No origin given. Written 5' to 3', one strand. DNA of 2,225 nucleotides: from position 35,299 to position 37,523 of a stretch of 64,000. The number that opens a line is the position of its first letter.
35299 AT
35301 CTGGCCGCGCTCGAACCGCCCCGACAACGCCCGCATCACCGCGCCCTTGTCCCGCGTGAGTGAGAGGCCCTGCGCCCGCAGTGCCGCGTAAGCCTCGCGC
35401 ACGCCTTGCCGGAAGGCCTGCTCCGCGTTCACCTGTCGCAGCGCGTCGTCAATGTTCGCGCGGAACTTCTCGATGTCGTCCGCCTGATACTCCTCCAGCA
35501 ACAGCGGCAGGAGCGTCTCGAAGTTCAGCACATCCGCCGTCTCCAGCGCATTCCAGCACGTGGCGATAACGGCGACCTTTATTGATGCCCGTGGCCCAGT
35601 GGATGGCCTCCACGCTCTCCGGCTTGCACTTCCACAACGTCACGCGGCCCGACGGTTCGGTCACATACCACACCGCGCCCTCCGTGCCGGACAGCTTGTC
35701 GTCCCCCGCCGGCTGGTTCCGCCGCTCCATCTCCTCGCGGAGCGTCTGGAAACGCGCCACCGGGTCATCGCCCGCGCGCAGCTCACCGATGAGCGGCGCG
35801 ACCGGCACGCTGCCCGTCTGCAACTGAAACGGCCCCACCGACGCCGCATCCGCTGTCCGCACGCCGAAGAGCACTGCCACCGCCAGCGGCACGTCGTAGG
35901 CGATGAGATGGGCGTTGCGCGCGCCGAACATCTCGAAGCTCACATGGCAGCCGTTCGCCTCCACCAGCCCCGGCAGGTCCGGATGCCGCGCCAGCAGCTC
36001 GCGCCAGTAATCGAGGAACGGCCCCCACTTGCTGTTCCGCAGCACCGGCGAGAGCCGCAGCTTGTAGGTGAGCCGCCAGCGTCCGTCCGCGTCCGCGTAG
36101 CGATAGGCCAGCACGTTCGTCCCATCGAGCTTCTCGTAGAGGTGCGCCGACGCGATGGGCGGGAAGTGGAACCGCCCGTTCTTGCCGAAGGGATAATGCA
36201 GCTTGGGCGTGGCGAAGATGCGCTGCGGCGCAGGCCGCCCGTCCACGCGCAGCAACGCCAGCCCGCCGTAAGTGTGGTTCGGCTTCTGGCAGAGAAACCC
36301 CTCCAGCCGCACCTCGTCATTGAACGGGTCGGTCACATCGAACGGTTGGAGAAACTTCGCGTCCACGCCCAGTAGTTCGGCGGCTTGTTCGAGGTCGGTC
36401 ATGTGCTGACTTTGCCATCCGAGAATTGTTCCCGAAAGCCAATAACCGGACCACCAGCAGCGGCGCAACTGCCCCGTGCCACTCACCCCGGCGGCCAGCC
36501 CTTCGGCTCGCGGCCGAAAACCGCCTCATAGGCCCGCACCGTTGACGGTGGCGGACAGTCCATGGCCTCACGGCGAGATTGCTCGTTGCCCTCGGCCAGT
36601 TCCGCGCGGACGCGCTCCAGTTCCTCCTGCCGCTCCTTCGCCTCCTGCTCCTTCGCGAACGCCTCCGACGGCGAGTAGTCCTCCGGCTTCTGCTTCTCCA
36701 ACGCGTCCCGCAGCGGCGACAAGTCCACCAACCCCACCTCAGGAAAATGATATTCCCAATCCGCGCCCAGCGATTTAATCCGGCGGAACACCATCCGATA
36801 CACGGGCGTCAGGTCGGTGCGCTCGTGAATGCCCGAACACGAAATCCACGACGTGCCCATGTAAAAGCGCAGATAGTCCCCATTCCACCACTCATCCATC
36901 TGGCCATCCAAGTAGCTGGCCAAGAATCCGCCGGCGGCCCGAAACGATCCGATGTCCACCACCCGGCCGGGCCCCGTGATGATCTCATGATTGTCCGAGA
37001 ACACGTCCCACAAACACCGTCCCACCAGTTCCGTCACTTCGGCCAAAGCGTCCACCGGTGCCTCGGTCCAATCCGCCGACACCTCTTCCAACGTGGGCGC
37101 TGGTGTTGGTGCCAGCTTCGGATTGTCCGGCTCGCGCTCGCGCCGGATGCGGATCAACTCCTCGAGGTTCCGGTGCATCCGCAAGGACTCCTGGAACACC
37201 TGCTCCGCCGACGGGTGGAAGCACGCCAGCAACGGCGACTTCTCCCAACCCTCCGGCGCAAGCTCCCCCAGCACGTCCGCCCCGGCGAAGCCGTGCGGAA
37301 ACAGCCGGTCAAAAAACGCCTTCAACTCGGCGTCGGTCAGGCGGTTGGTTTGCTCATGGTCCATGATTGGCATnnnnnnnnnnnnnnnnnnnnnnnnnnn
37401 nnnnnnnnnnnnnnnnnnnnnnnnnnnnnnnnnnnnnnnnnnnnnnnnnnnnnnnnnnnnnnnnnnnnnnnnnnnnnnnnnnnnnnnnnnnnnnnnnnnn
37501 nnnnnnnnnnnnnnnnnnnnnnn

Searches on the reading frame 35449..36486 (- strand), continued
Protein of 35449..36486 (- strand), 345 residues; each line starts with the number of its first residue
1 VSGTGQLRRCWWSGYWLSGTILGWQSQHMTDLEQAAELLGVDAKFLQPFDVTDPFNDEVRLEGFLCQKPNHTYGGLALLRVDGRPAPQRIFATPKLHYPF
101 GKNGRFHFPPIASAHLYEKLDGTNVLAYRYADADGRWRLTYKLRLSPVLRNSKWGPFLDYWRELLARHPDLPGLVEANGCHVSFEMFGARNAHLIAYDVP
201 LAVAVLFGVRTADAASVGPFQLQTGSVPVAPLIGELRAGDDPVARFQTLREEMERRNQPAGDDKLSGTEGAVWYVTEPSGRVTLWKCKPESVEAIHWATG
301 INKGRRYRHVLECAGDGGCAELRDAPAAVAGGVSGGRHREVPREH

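Call 91: search_protein_families(library=pfam, alignment_id=A8, max_evalue=0.00001)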
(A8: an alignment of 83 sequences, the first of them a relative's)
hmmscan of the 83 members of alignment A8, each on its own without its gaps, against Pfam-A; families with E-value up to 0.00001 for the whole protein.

A. member 1, L001:478-3189:- (903 aa): 6 families
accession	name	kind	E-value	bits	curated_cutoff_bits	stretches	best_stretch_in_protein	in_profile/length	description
PF04851.21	ResIII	-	6.8e-43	146.8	22.5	1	272-430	3-163/164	Type III restriction enzyme, res subunit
PF08463.15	EcoEI_R_C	-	2.5e-33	115.9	24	1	746-900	1-163/163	EcoEI R protein C-terminal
PF18766.7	SWI2_SNF2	-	7.2e-21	75.3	26.7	1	276-462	1-188/221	SWI2/SNF2 ATPase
PF00270.35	DEAD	-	7.5e-11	42.5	26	1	284-432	11-164/167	DEAD/DEAH box helicase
PF04313.20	HSDR_N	-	1e-09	39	25.1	0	158-222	122-194/198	Type I restriction enzyme R protein N terminus (HSDR_N)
PF13588.12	HSDR_N_2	-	4.5e-07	30.4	25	1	140-219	15-95/110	Type I restriction enzyme R protein N terminus (HSDR_N)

B. families by the number of members that match (of 83 scanned): 95 families (the first 25 are shown)
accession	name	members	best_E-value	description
PF04851.21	ResIII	7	6.8e-43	Type III restriction enzyme, res subunit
PF00271.37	Helicase_C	5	4.2e-25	Helicase conserved C-terminal domain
PF00176.29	SNF2-rel_dom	4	3.3e-47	SNF2-related domain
PF04337.18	DUF480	3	5.7e-53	Protein of unknown function, DUF480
PF00270.35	DEAD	3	7.5e-11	DEAD/DEAH box helicase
PF07394.17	DUF1501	2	8.1e-159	Protein of unknown function (DUF1501)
PF02965.22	Met_synt_B12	2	3.4e-130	Vitamin B12 dependent methionine synthase, activation domain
PF00202.27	Aminotran_3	2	5.7e-101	Aminotransferase class-III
PF02574.22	S-methyl_trans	2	7.2e-94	Homocysteine S-methyltransferase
PF22548.2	AEP-TOTE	2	9.6e-91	TOTE conflict system, Archaeo-Eukaryotic Primase domain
PF00158.32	Sigma54_activat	2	2.3e-67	Sigma-54 interaction domain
PF00809.28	Pterin_bind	2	2.2e-63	Pterin binding enzyme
PF05685.18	Uma2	2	1.2e-37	Putative restriction endonuclease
PF00174.25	Oxidored_molyb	2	9.5e-34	Oxidoreductase molybdopterin binding domain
PF02607.22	B12-binding_2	2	5.4e-26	B12 binding domain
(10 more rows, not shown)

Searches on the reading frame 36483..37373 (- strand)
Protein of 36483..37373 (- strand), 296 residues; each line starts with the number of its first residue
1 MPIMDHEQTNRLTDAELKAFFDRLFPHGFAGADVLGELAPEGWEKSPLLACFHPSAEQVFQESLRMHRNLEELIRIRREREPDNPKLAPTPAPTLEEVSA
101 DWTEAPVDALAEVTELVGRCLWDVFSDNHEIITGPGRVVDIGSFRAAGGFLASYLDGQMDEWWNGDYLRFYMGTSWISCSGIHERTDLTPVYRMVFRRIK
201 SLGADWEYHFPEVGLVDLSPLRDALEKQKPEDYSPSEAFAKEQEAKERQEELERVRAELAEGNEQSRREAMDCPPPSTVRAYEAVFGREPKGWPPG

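Call 3: search_protein_families(library=pfam, proteins=[window:36483-37373:-], max_evalue=0.1)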
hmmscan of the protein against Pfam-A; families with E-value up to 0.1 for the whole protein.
window:36483-37373:- (296 aa): 0 families

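Call 4: search_protein_families(library=padloc, proteins=[window:36483-37373:-], max_evalue=0.1)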
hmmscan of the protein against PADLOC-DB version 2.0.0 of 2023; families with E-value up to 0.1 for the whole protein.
window:36483-37373:- (296 aa): 0 families

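Call 5: search_protein_families(library=ncbifam, proteins=[window:36483-37373:-], max_evalue=0.1)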
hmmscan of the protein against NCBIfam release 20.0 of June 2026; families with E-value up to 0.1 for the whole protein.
window:36483-37373:- (296 aa): 0 families

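Call 27: find_homologous_proteins(query=window:36483-37373:-)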
Query window:36483-37373:- (296 aa): 850 proteins with E <= 0.001 among 6784 candidates; the best 120 are listed.
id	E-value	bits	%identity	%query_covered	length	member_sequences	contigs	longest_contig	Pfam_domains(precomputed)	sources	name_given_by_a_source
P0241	7.0e-144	497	76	97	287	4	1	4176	-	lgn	-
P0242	1.3e-143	496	74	99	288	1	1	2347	-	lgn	-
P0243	2.4e-143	495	100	71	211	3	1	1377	-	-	-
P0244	4.2e-143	494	74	99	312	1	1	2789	-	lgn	-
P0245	1.9e-142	492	75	97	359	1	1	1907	-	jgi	jgi:hypothetical protein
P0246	2.4e-140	485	72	99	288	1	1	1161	-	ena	-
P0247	3.6e-140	485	71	99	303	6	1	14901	-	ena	-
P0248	1.0e-138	480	71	99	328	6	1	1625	-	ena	-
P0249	4.5e-138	478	71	99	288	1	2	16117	-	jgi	-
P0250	7.9e-138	477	71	99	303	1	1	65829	-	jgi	jgi:hypothetical protein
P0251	2.8e-137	475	71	99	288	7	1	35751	-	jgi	jgi:hypothetical protein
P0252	4.5e-137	474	72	99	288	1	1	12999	-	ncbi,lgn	ncbi:MAG: hypothetical protein ABMA26_12285 [Limisphaerales bacterium]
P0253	3.0e-136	472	70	99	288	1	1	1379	-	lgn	-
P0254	1.4e-135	470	70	99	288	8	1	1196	-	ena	-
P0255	2.5e-135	469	70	99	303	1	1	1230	-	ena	-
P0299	1.6e-127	443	67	99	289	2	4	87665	-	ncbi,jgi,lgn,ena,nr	ncbi:MAG TPA: hypothetical protein DCM87_02580 [Planctomycetes bacterium]|nr:hypothetical protein [P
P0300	2.9e-127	442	69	96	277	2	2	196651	-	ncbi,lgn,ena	-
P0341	5.2e-106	372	60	99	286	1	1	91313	-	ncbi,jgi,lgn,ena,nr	ncbi:MAG TPA: hypothetical protein VFE51_15640 [Verrucomicrobiae bacterium]|nr:hypothetical protein 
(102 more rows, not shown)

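Call 60: predict_structure(alignment_id=A4)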
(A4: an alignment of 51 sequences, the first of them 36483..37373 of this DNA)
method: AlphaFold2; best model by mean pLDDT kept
length: 296 residues; sequences in the alignment: 51
mean_pLDDT: 88.2   pTM: 0.85
mean pLDDT of the five models: 88.2, 87.9, 87.3, 86.4, 83.4
residues with pLDDT >= 90: 181; 70-90: 87; 50-70: 23; < 50: 5
segments of 3 or more residues with pLDDT < 50: 1-4
pLDDT, mean of each block of 10 residues (from residue 1): 55 94 97 97 96 92 90 91 91 95 93 96 88 94 87 82 69 74 78 98 95 88 81 76 90 95 92 92 97 83
secondary structure, 60 per line:
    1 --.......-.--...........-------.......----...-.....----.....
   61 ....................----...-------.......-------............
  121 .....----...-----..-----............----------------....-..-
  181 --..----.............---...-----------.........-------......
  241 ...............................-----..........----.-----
elements in order: H3-9 H14-24 H32-38 H47-51 H56-80 H95-101 H109-125 E130-132 H145-156 H173-176 H189-201 E205-207 H219-227 H235-271 H277-286

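Call 64: fold_search(model_id=the predicted structure, library=pdb)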
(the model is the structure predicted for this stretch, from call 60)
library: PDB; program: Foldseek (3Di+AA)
matches with E <= 10: 2; with E <= 0.001: 0
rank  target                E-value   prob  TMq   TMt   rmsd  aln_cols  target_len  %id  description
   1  5jd0_A                4.8e+00  0.04  0.14  0.19  15.1       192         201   12  crystal structure of ARAP3 RhoGAP domain (released 2016-06-22)
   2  9g9m_A                5.8e+00  0.02  0.10  0.08  20.6       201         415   11  Lipid III flippase WzxE with NB10 and NB7 nanobodies in outward-facing conformation - crystal 1 (released 2025-01-22)

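Call 65: find_encoding_contigs(protein=P0300, flank=5000, max_places=2)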
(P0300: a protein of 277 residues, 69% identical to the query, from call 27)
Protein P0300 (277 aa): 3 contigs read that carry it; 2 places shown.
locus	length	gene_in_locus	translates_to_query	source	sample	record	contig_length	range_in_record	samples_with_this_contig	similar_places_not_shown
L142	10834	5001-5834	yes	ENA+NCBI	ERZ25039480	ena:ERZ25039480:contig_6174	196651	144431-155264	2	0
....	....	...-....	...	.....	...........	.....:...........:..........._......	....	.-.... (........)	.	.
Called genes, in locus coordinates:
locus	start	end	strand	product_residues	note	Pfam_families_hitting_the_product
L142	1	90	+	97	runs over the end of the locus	-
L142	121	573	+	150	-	-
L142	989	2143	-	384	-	PF07963:N_methyl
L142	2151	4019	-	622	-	PF04542:Sigma70_r2, PF04545:Sigma70_r4, PF08281:Sigma70_r4_2, PF25390:WD40_RLD, PF00415:RCC1 (faint), PF13540:RCC1_2 (faint), PF25390:WD40_RLD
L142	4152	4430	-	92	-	-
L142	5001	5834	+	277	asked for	-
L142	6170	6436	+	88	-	-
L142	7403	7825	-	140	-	-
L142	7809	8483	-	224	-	PF07638:Sigma70_ECF (weak), PF04542:Sigma70_r2, PF08281:Sigma70_r4_2 (weak), PF04545:Sigma70_r4 (weak)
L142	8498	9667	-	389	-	-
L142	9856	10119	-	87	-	PF00391:PEP-utilizers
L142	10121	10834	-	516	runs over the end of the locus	PF02310:B12-binding, PF04055:Radical_SAM, PF13311:DUF4080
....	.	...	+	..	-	?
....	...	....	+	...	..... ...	-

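Call 66: find_encoding_contigs(protein=P0341, flank=5000, max_places=2)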
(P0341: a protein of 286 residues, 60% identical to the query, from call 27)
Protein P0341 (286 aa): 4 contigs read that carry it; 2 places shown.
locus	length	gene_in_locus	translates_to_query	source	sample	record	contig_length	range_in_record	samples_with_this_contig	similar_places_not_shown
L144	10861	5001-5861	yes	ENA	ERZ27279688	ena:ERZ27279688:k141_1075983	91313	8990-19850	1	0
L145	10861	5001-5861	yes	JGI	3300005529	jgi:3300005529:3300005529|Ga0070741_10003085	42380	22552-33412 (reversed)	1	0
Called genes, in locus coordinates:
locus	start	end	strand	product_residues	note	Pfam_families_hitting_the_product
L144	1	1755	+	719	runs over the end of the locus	-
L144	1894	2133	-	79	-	-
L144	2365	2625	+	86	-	-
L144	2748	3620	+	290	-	-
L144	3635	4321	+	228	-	-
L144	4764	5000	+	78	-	-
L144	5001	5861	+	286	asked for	-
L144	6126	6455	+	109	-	-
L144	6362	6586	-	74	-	-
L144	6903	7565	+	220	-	-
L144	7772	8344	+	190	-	-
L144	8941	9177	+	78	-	-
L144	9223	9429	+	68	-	-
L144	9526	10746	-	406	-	PF07969:Amidohydro_3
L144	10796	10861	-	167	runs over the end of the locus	PF00857:Isochorismatase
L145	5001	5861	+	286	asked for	-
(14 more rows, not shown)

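Call 67: find_encoding_contigs(protein=P0299, flank=5000, max_places=2)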
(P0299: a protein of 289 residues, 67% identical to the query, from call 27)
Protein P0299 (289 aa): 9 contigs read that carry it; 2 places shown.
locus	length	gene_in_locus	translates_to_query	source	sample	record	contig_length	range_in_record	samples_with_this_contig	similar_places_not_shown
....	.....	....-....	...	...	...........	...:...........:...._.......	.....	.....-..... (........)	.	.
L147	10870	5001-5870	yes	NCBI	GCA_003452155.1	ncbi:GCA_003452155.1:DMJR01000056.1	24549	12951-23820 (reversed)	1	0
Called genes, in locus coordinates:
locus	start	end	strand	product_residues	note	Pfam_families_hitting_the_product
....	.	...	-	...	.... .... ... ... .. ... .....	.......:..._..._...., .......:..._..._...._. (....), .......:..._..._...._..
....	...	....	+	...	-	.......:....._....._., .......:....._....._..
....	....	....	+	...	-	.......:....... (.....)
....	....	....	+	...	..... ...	-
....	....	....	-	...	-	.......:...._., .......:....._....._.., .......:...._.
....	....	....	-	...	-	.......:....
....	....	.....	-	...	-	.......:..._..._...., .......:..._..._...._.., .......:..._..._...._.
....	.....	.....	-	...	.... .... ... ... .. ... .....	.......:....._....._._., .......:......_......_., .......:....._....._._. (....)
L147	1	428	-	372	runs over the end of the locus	PF01408:GFO_IDH_MocA, PF02894:GFO_IDH_MocA_C (weak), PF22725:GFO_IDH_MocA_C3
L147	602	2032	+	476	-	PF02056:Glyco_hydro_4, PF11975:Glyco_hydro_4C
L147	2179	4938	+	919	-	PF07081:DUF1349 (faint)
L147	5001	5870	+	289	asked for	-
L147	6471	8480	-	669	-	PF14508:GH97_N, PF10566:Glyco_hydro_97, PF14509:GH97_C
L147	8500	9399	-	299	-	PF00294:PfkB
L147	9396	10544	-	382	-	PF01408:GFO_IDH_MocA, PF02894:GFO_IDH_MocA_C, PF22725:GFO_IDH_MocA_C3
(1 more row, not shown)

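Call 83: fold_search(model_id=the predicted structure, library=viral)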
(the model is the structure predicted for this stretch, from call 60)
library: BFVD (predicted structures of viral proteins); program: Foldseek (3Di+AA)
matches with E <= 10: 2; with E <= 0.001: 0
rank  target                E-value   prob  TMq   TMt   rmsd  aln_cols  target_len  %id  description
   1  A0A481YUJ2            6.0e+00  0.03  0.12  0.21  14.3       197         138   14  Uncharacterized protein [Marseillevirus LCMAC103]
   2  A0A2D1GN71            7.3e+00  0.01  0.09  0.13  22.4       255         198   10  (no name in the UniProt tables at hand)
